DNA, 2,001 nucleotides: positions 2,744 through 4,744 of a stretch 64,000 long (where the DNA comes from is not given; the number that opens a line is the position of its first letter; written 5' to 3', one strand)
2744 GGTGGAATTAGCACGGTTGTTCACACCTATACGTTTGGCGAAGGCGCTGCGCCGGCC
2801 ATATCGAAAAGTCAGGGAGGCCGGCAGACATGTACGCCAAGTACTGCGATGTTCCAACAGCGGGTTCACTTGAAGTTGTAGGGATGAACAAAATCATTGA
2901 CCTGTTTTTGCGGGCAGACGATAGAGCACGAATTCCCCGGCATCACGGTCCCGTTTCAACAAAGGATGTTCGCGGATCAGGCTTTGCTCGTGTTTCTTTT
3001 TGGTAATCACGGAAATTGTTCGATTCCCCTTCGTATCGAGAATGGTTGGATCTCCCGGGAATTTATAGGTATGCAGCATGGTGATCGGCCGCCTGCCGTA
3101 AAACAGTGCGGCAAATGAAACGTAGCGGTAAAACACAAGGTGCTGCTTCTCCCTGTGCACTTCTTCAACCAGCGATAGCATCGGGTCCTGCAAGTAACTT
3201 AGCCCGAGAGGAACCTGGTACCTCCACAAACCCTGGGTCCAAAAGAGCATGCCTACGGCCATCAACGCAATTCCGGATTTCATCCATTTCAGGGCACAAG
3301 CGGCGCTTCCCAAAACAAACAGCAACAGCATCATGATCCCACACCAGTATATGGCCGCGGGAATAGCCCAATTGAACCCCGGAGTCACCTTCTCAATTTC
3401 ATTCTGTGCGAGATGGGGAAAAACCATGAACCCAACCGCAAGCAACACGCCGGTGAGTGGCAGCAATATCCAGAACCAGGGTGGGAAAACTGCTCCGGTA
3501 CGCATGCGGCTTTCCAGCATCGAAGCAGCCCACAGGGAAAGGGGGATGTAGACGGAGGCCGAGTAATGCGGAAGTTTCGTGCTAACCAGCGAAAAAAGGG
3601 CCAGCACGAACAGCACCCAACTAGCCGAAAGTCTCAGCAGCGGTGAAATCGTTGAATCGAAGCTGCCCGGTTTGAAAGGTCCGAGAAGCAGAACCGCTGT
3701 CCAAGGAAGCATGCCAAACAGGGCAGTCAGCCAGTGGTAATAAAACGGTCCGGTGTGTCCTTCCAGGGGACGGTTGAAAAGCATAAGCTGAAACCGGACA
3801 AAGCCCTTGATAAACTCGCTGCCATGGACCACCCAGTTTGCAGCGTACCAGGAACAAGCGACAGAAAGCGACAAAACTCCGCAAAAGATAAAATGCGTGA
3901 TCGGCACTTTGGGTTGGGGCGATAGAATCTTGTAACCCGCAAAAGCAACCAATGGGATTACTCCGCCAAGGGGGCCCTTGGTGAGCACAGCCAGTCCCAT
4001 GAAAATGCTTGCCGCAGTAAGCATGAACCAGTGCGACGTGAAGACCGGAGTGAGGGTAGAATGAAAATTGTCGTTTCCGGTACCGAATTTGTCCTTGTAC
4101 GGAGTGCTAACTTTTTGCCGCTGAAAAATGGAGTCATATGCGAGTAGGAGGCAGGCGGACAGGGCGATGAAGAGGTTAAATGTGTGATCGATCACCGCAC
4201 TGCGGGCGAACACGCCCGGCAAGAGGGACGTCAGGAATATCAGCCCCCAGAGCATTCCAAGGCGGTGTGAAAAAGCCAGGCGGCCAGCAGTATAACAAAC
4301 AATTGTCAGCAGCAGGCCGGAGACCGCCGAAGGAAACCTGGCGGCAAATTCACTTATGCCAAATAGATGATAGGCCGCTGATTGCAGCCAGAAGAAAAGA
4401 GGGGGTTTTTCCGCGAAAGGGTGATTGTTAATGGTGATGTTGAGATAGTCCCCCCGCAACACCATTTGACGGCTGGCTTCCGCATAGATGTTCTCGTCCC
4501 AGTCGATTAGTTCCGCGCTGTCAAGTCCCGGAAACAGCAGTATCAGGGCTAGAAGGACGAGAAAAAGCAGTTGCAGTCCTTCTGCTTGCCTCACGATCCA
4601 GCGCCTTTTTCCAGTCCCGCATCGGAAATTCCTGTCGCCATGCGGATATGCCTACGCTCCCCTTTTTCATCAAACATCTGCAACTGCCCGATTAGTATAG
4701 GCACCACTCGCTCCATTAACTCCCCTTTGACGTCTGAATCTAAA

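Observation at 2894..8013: Glycoconjugate module: ABC exporter + WecA-like phosphotransferase with novel C-terminal domain + ArnT/PMT_2-like transferase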

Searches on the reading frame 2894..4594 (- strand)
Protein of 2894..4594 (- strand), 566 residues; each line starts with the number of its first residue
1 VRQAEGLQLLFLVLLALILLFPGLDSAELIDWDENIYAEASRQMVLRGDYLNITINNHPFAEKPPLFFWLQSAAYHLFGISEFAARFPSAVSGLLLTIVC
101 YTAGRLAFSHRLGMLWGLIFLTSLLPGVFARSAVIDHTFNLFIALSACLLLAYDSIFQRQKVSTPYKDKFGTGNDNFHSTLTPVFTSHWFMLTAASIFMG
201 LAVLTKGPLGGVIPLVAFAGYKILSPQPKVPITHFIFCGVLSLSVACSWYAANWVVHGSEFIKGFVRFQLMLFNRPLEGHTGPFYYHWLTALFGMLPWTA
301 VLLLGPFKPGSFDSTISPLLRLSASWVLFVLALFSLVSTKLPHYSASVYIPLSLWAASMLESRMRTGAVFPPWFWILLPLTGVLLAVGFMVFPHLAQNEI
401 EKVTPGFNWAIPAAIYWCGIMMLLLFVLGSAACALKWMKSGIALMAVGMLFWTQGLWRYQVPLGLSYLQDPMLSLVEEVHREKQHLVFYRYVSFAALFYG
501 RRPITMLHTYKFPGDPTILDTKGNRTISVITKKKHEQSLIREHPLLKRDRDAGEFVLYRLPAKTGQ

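Call 3: search_protein_families(library=pfam, proteins=[window:2894-4594:-], max_evalue=0.01)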
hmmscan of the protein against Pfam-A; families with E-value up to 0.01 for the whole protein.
window:2894-4594:- (566 aa): 2 families
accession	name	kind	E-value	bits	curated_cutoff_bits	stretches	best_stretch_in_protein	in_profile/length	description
PF13231.12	PMT_2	-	4.1e-11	43.8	26.1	1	63-151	2-90/160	Dolichyl-phosphate-mannose-protein mannosyltransferase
PF02366.24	PMT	-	6.1e-11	42.8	22.7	1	36-224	34-201/245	Dolichyl-phosphate-mannose-protein mannosyltransferase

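Call 4: search_protein_families(library=ncbifam, proteins=[window:2894-4594:-], max_evalue=0.01)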
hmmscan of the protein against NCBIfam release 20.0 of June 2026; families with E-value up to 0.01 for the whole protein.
window:2894-4594:- (566 aa): 2 families
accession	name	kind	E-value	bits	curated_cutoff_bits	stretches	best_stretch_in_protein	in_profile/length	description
NF009784.2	PRK13279.1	equivalog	5.5e-26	91.3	567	2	8-162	7-162/539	lipid IV(A) 4-amino-4-deoxy-L-arabinosyltransferase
TIGR03663.1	TIGR03663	subfamily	1.1e-05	24.7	126.25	1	10-101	5-89/435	flippase activity-associated protein Agl23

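Call 29: find_homologous_proteins(query=window:2894-4594:-, max_evalue=1e-10)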
Query window:2894-4594:- (566 aa): 267 proteins with E <= 1e-10 among 8000 candidates; the best 120 are listed.
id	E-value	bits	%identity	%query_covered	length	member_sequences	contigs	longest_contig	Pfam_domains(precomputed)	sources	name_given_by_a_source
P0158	0.0e+0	1293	100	100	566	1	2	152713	PF02366.25,PF13231.13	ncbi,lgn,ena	-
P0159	1.3e-185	636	53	99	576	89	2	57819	PF02366.25,PF13231.13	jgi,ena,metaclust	metaclust:\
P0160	1.4e-171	590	51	98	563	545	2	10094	PF13231.13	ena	-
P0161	2.3e-171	589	50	100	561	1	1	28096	PF02366.25,PF13231.13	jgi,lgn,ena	-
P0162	8.9e-171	587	53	98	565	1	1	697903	PF02366.25,PF13231.13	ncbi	-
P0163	2.2e-170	586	52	98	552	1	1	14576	PF13231.13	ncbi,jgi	jgi:4-amino-4-deoxy-L-arabinose transferase-like glycosyltransferase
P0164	5.6e-169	581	51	98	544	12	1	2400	PF13231.13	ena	-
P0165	1.6e-168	580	53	98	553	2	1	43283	PF13231.13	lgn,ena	-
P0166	3.5e-168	579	54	95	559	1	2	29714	PF02366.25,PF13231.13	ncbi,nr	ncbi:MAG: glycosyltransferase family 39 protein [SAR324 cluster bacterium]|nr:glycosyltransferase fa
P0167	8.7e-164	564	51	98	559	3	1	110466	PF13231.13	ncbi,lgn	-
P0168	9.2e-163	561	62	75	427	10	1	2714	PF02366.25,PF13231.13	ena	-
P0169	1.6e-162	560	49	99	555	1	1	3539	PF13231.13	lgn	-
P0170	6.7e-161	555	50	100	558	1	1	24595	PF13231.13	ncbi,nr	ncbi:MAG: glycosyltransferase family 39 protein [SAR324 cluster bacterium]|nr:glycosyltransferase fa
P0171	7.4e-158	545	49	98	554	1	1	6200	PF02366.25,PF13231.13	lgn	-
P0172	1.1e-156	541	48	99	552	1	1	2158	PF02366.25,PF13231.13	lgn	-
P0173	2.0e-156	540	50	98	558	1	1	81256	PF02366.25,PF13231.13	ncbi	-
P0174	4.0e-155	536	46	98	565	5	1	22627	PF13231.13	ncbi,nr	ncbi:MAG: glycosyltransferase family 39 protein [Proteobacteria bacterium]|nr:glycosyltransferase fa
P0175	4.7e-155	535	47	99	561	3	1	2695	PF13231.13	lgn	-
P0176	1.0e-154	534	50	96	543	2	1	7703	PF13231.13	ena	-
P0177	1.3e-154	534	47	98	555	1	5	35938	PF13231.13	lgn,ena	-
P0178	5.9e-154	532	45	98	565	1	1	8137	PF13231.13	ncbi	-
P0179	5.9e-154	532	49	98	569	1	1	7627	PF02366.25,PF13231.13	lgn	-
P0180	7.2e-152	525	47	98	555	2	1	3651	PF13231.13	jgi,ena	-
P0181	1.5e-151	524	47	97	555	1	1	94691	PF13231.13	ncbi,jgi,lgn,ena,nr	ncbi:glycosyltransferase family 39 protein [bacterium]|nr:glycosyltransferase family 39 protein [bac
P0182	3.2e-151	523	48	99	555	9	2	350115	PF02366.25,PF13231.13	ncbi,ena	-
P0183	3.3e-151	523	45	98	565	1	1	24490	PF13231.13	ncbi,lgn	-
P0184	6.3e-151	522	47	96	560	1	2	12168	PF13231.13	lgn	-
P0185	1.9e-150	520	46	96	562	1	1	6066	PF02366.25,PF13231.13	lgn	-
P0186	1.6e-149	517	49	96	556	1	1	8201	PF02366.25,PF13231.13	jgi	-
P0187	2.5e-149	517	47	98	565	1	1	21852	PF02366.25,PF13231.13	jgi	jgi:4-amino-4-deoxy-L-arabinose transferase-like glycosyltransferase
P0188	4.8e-149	516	48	99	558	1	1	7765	PF02366.25,PF13231.13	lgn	-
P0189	6.1e-149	515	45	99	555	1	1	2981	PF02366.25,PF13231.13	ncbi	-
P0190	1.8e-148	514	45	97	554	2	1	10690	PF13231.13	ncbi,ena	-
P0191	1.1e-147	511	45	99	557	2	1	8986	PF02366.25,PF13231.13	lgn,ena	-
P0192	1.7e-147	510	46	98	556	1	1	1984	PF13231.13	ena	-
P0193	3.9e-147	509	48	99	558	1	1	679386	PF13231.13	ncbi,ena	-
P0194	6.5e-147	509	47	99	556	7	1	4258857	PF02366.25,PF13231.13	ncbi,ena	-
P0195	9.3e-147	508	46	99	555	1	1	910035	PF02366.25,PF13231.13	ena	-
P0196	2.5e-146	507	45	98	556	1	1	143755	PF13231.13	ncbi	-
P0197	1.1e-145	504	46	98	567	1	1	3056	PF13231.13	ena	-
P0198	2.6e-145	503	49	98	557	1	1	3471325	PF13231.13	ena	-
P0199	2.0e-144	500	48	99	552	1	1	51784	PF13231.13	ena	-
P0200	2.9e-143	496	47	94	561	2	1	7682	PF02366.25,PF13231.13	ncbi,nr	ncbi:MAG: glycosyltransferase family 39 protein, partial [SAR324 cluster bacterium]|nr:glycosyltrans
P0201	4.5e-141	489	44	98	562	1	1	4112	PF02366.25,PF13231.13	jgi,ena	-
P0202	3.1e-140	487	43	98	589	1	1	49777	PF02366.25,PF13231.13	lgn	-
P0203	6.0e-140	486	45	98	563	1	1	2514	PF13231.13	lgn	-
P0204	5.9e-137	476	45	95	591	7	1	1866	PF13231.13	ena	-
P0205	2.5e-136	474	44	99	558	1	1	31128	PF13231.13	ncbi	ncbi:glycosyltransferase family 39 protein [Deltaproteobacteria bacterium TL4]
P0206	7.0e-135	469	47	96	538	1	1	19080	PF02366.25,PF13231.13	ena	-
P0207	3.4e-129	450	44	98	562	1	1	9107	PF02366.25,PF13231.13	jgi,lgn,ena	-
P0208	6.2e-129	449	42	97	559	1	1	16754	PF02366.25,PF13231.13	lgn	-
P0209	3.5e-128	447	43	98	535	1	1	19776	PF02366.25,PF13231.13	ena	-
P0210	5.0e-128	446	43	96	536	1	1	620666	PF02366.25,PF13231.13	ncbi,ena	-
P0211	3.9e-126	440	41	95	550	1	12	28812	PF02366.25,PF13231.13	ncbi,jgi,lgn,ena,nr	ncbi:MAG: phospholipid carrier-dependent glycosyltransferase [Deltaproteobacteria bacterium]|jgi:4-a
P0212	1.5e-125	438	43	96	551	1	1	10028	PF02366.25,PF13231.13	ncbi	-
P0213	7.3e-125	436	42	98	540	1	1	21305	PF02366.25,PF13231.13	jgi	jgi:4-amino-4-deoxy-L-arabinose transferase-like glycosyltransferase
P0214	3.4e-124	434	42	99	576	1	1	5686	PF02366.25,PF13231.13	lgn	-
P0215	1.4e-123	431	41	96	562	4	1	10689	PF02366.25,PF13231.13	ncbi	-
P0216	3.1e-123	430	43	96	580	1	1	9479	PF02366.25,PF13231.13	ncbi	-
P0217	7.1e-123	429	42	99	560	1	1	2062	PF02366.25,PF13231.13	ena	-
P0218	1.2e-121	425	43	94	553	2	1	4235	PF02366.25,PF13231.13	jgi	jgi:4-amino-4-deoxy-L-arabinose transferase-like glycosyltransferase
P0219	1.1e-120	422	42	96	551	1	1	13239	PF02366.25,PF13231.13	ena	-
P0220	1.4e-120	422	39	99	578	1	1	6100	PF02366.25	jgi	jgi:4-amino-4-deoxy-L-arabinose transferase-like glycosyltransferase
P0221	9.0e-120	419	42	99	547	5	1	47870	PF13231.13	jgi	-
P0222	9.1e-119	416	42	96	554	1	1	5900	PF13231.13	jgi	jgi:4-amino-4-deoxy-L-arabinose transferase-like glycosyltransferase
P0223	7.5e-118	413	41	97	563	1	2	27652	PF13231.13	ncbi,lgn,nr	ncbi:MAG: glycosyltransferase family 39 protein [Candidatus Lambdaproteobacteria bacterium]|nr:glyco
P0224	5.6e-117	410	42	96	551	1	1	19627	PF02366.25,PF13231.13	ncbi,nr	ncbi:MAG: glycosyltransferase family 39 protein [Candidatus Lambdaproteobacteria bacterium]|nr:glyco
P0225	5.3e-115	403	41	97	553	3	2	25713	PF13231.13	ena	-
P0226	2.8e-114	401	40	96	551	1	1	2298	PF02366.25,PF13231.13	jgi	-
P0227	1.7e-113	398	41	97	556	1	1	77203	PF13231.13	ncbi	-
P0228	3.8e-112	394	39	98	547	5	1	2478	PF02366.25,PF13231.13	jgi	-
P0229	5.6e-111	390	40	97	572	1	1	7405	PF02366.25,PF13231.13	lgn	-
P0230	1.9e-110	388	53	58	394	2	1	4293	PF02366.25,PF13231.13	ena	-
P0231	3.9e-110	387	41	97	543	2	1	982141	PF02366.25,PF13231.13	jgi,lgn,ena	-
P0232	8.2e-108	379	35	98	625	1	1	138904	PF02366.25,PF13231.13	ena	-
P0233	7.5e-106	373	39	96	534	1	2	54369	PF02366.25,PF13231.13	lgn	-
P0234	9.8e-100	353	37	97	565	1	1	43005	PF13231.13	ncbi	-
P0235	9.7e-97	343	39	96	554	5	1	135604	PF02366.25,PF13231.13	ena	-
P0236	9.0e-95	336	38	97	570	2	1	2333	PF02366.25,PF13231.13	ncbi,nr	ncbi:MAG: glycosyltransferase family 39 protein [Deltaproteobacteria bacterium]|nr:glycosyltransfera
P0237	1.3e-92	329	38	96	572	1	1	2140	PF13231.13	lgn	-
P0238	8.0e-91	323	37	90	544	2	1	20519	PF02366.25,PF13231.13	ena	-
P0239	9.3e-90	320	36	96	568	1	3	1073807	PF13231.13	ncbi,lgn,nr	ncbi:MAG: glycosyltransferase family 39 protein [Spirochaetales bacterium]|nr:glycosyltransferase fa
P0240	6.1e-89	317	37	95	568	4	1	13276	PF13231.13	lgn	-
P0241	7.2e-88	314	36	95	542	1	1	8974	PF02366.25,PF13231.13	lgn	-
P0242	7.6e-84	300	34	95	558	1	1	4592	PF02366.25,PF13231.13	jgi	jgi:4-amino-4-deoxy-L-arabinose transferase-like glycosyltransferase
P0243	6.3e-82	294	33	92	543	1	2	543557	PF13231.13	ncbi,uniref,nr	ncbi:glycosyl transferase [Leptospira hartskeerlii]|uniref:Glycosyl transferase n=1 Tax=Leptospira h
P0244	2.0e-81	292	35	91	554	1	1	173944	PF02366.25,PF13231.13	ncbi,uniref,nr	ncbi:glycosyltransferase family 39 protein [Leptospira fletcheri]|uniref:Glycosyltransferase family 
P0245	4.6e-81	291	34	91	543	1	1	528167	PF13231.13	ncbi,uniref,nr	ncbi:ArnT family glycosyltransferase [Leptospira andrefontaineae]|uniref:Glycosyltransferase family 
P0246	2.6e-80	289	34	96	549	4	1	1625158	PF13231.13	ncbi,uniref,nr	ncbi:ArnT family glycosyltransferase [Leptospira stimsonii]|uniref:Glycosyl transferase n=1 Tax=Lept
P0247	3.6e-78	282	36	92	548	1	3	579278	PF02366.25,PF13231.13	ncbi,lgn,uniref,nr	ncbi:dolichyl-phosphate-mannose-protein mannosyltransferase [Leptospira fainei serovar Hurstbridge s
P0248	3.8e-78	281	35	96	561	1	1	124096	PF13231.13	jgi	-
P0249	7.6e-78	281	34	96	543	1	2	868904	PF13231.13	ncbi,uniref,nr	ncbi:glycosyltransferase family 39 protein [Leptospira koniambonensis]|uniref:Glycosyltransferase fa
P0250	4.4e-77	278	34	92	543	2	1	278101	PF13231.13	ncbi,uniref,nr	ncbi:ArnT family glycosyltransferase [Leptospira sarikeiensis]|uniref:Glycosyltransferase family 39 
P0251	5.1e-77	278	33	91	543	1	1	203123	PF13231.13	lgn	-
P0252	1.4e-73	266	32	93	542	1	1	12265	PF13231.13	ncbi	-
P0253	2.1e-69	253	33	98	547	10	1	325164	PF13231.13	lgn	-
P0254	1.7e-68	250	32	94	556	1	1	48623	PF02366.25,PF13231.13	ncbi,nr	ncbi:MAG: glycosyltransferase family 39 protein [Leptospiraceae bacterium]|nr:glycosyltransferase fa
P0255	4.8e-68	248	33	97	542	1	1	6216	PF13231.13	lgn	-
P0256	5.3e-66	241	32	97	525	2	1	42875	PF13231.13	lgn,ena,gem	-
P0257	1.5e-61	227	31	95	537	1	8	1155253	PF13231.13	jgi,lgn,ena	-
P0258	2.9e-60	222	32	87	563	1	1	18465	PF02366.25,PF13231.13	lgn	-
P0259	2.0e-58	216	35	68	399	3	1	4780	PF13231.13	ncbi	ncbi:MAG: glycosyltransferase family 39 protein, partial [FCB group bacterium]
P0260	8.6e-58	214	29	95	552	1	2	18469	PF02366.25,PF13231.13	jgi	jgi:4-amino-4-deoxy-L-arabinose transferase-like glycosyltransferase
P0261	2.8e-56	209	30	98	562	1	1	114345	PF02366.25,PF13231.13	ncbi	ncbi:MAG: glycosyltransferase family 39 protein [Crocinitomicaceae bacterium]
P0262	6.9e-54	201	30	97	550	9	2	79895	PF13231.13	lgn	-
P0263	5.9e-53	198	36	59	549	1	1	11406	PF13231.13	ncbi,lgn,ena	-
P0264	2.4e-52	196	28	98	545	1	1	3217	PF02366.25,PF13231.13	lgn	-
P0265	1.1e-51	194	35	64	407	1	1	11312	PF02366.25,PF13231.13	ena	-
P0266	4.4e-51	192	29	98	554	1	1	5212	PF13231.13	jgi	jgi:4-amino-4-deoxy-L-arabinose transferase-like glycosyltransferase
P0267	8.9e-51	191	29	97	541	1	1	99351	PF13231.13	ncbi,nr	ncbi:MAG: glycosyltransferase family 39 protein [Cytophagales bacterium]|nr:MAG: glycosyltransferase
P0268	1.1e-50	191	27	95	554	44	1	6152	PF02366.25,PF13231.13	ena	-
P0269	2.0e-50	190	29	97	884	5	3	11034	PF14100.12,PF13231.13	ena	-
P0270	2.7e-50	190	30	87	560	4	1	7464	PF13231.13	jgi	jgi:4-amino-4-deoxy-L-arabinose transferase-like glycosyltransferase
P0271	3.8e-50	189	29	84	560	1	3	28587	PF13231.13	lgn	-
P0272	4.0e-50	189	45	26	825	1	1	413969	PF13231.13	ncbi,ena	-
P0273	1.4e-49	187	30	97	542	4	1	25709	PF13231.13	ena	-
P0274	1.9e-49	187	30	88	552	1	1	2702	PF13231.13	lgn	-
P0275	2.9e-49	186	30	97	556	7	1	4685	PF13231.13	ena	-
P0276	4.1e-49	186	31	96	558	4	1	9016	PF13231.13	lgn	-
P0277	5.9e-49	185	29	98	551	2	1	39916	PF13231.13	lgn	-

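Call 30: find_encoding_contigs(protein=P0162, flank=7000, max_places=1)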
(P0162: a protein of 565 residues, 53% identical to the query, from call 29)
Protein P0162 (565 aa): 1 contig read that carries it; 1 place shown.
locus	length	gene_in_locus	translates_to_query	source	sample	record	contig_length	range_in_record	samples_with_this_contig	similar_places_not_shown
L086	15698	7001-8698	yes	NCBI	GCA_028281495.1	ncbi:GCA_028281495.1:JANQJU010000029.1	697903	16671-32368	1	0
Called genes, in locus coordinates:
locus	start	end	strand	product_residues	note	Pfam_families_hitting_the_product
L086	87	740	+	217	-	-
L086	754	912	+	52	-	-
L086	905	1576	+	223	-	PF00501:AMP-binding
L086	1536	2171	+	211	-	PF16912:Glu_dehyd_C, PF00107:ADH_zinc_N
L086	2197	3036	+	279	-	PF00561:Abhydrolase_1, PF12146:Hydrolase_4, PF12697:Abhydrolase_6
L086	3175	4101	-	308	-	PF09851:SHOCT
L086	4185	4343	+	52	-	-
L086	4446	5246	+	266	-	PF08379:Bact_transglu_N, PF01841:Transglut_core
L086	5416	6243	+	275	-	PF24553:Rv0428c_C, PF13673:Acetyltransf_10 (weak), PF00583:Acetyltransf_1, PF08445:FR47 (weak), PF13508:Acetyltransf_7 (weak)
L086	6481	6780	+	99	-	-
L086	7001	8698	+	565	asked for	PF02366:PMT, PF13231:PMT_2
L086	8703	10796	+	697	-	PF00027:cNMP_binding, PF02518:HATPase_c (weak)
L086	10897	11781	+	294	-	PF12974:Phosphonate-bd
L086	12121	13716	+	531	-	PF12729:4HB_MCP_1, PF00015:MCPsignal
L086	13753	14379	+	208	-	-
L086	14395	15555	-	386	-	PF01551:Peptidase_M23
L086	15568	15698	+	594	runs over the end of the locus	PF01807:Zn_ribbon_DnaG, PF08275:DNAG_N, PF01751:Toprim, PF13155:Toprim_2, PF13362:Toprim_3 (weak), PF13662:Toprim_4, PF10410:DnaB_bind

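Call 31: find_encoding_contigs(protein=P0159, flank=7000, max_places=1)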
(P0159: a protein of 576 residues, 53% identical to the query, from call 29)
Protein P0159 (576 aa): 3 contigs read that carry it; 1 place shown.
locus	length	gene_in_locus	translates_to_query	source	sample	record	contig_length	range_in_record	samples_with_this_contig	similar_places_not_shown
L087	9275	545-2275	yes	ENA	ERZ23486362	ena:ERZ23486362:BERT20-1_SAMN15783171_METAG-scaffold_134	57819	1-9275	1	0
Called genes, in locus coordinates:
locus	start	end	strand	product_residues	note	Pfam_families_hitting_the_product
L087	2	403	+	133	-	?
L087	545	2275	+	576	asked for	PF02366:PMT, PF13231:PMT_2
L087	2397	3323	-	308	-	PF00535:Glycos_transf_2, PF13641:Glyco_tranf_2_3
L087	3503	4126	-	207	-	-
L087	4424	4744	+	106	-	-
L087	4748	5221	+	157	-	-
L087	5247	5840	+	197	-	PF06835:LptC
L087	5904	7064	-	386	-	PF01963:TraB_PrgY_gumN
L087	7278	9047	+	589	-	PF01435:Peptidase_M48, PF13424:TPR_12 (faint), PF00515:TPR_1 (faint), PF07719:TPR_2 (faint), PF13181:TPR_8 (faint), PF13428:TPR_14 (faint)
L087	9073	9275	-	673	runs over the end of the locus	PF13328:HD_4 (faint), PF04607:RelA_SpoT, PF02824:TGS, PF28438:RelA_RIS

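Call 32: find_encoding_contigs(protein=P0167, flank=7000, max_places=1)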
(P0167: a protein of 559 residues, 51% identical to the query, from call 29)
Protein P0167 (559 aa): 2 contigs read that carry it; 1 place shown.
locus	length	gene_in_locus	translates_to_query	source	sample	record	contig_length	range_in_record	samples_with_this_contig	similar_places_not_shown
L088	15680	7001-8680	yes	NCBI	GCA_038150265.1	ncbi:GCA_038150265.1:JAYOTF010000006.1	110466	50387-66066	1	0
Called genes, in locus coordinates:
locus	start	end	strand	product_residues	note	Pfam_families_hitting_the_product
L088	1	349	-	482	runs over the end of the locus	PF00989:PAS, PF08448:PAS_4, PF13426:PAS_9 (weak), PF00512:HisKA, PF02518:HATPase_c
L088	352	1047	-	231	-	PF00072:Response_reg, PF00486:Trans_reg_C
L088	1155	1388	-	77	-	-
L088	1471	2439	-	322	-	PF01479:S4 (weak), PF00849:PseudoU_synth_2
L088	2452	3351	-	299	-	PF02129:Peptidase_S15 (faint), PF00561:Abhydrolase_1, PF12146:Hydrolase_4, PF12697:Abhydrolase_6, PF00326:Peptidase_S9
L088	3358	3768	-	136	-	PF03061:4HBT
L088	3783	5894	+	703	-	PF00580:UvrD-helicase, PF13245:AAA_19, PF13604:AAA_30 (faint), PF13361:UvrD_C, PF13538:UvrD_C_2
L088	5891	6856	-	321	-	PF00933:Glyco_hydro_3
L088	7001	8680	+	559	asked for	PF13231:PMT_2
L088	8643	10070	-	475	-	PF01464:SLT (faint)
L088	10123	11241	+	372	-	PF08331:QueG_DUF1730, PF13513:HEAT_EZ (faint), PF13484:Fer4_16, PF03130:HEAT_PBS (faint), PF13646:HEAT_2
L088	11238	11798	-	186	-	PF23914:TPR_CcmH_CycH (faint), PF25062:ARM_TT21_N (faint), PF13428:TPR_14 (faint), PF13424:TPR_12 (weak), PF14559:TPR_19 (weak), PF13432:TPR_16, PF07719:TPR_2 (weak), PF00515:TPR_1, +4 more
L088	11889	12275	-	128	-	PF27050:Phage_P22_Y8K6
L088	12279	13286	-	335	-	PF00044:Gp_dh_N, PF02800:Gp_dh_C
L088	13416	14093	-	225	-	PF00455:DeoRC (faint), PF06026:Rib_5-P_isom_A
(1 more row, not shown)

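Call 33: find_encoding_contigs(protein=P0194, flank=7000, max_places=1)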
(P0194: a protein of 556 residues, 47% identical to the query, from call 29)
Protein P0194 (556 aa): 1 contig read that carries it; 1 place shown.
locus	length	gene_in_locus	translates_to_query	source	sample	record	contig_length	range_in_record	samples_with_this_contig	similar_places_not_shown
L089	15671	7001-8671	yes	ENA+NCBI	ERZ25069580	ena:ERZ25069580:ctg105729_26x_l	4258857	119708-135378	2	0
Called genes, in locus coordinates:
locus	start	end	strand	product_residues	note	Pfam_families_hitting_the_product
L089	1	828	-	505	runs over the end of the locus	PF13230:GATase_4 (weak), PF13522:GATase_6, PF13537:GATase_7, PF00310:GATase_2 (weak)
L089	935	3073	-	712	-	PF01642:MM_CoA_mutase, PF02310:B12-binding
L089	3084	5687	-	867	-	PF06808:DctM, PF11874:DUF3394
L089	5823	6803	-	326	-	PF16868:NMT1_3, PF09084:NMT1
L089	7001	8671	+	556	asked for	PF02366:PMT, PF13231:PMT_2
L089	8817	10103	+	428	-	PF00909:Ammonium_transp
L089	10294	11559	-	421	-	PF03952:Enolase_N, PF00113:Enolase_C, PF13378:MR_MLE_C (weak)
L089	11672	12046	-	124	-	PF02537:CRCB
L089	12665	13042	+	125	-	PF09996:DUF2237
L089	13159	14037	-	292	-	PF00005:ABC_tran, PF13304:AAA_21 (faint)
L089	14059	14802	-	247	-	PF02463:SMC_N, PF00005:ABC_tran, PF13304:AAA_21 (weak), PF12399:BCA_ABC_TP_C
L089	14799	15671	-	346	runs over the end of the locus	PF02653:BPD_transp_2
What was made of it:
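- Four GT-C orthologues are unlinked to GT4 (calls 30-33).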

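Call 39: find_encoding_contigs(protein=P0158, flank=10000, max_places=3)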
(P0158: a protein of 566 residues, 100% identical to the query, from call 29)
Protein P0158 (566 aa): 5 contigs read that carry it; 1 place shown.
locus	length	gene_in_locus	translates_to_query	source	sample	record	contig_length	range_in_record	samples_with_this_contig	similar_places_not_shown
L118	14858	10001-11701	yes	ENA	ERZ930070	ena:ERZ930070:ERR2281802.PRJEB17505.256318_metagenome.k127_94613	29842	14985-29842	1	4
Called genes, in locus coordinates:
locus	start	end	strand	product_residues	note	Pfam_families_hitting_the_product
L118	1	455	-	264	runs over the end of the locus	PF00950:ABC-3, PF01032:FecCD (weak)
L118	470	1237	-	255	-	PF00005:ABC_tran, PF13304:AAA_21 (faint)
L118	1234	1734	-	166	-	PF01475:FUR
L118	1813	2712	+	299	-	PF01297:ZnuA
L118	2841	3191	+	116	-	-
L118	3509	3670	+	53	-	PF13561:adh_short_C2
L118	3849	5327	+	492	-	PF01425:Amidase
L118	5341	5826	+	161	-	PF13420:Acetyltransf_4 (weak), PF00583:Acetyltransf_1, PF13508:Acetyltransf_7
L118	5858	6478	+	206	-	PF18306:LDcluster4, PF03641:Lysine_decarbox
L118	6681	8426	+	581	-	PF13304:AAA_21 (faint), PF00005:ABC_tran, PF02463:SMC_N (faint)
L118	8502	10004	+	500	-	PF00953:Glycos_transf_4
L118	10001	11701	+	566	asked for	PF02366:PMT, PF13231:PMT_2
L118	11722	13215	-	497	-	PF01464:SLT (faint)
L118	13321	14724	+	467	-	PF07992:Pyr_redox_2, PF13434:Lys_Orn_oxgnase (faint), PF13738:Pyr_redox_3 (faint), PF00070:Pyr_redox (weak), PF02852:Pyr_redox_dim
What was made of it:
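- Checked: The ABC start is uncertain: 614 aa from the first ATG, 581 aa by the gene caller (call 39).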
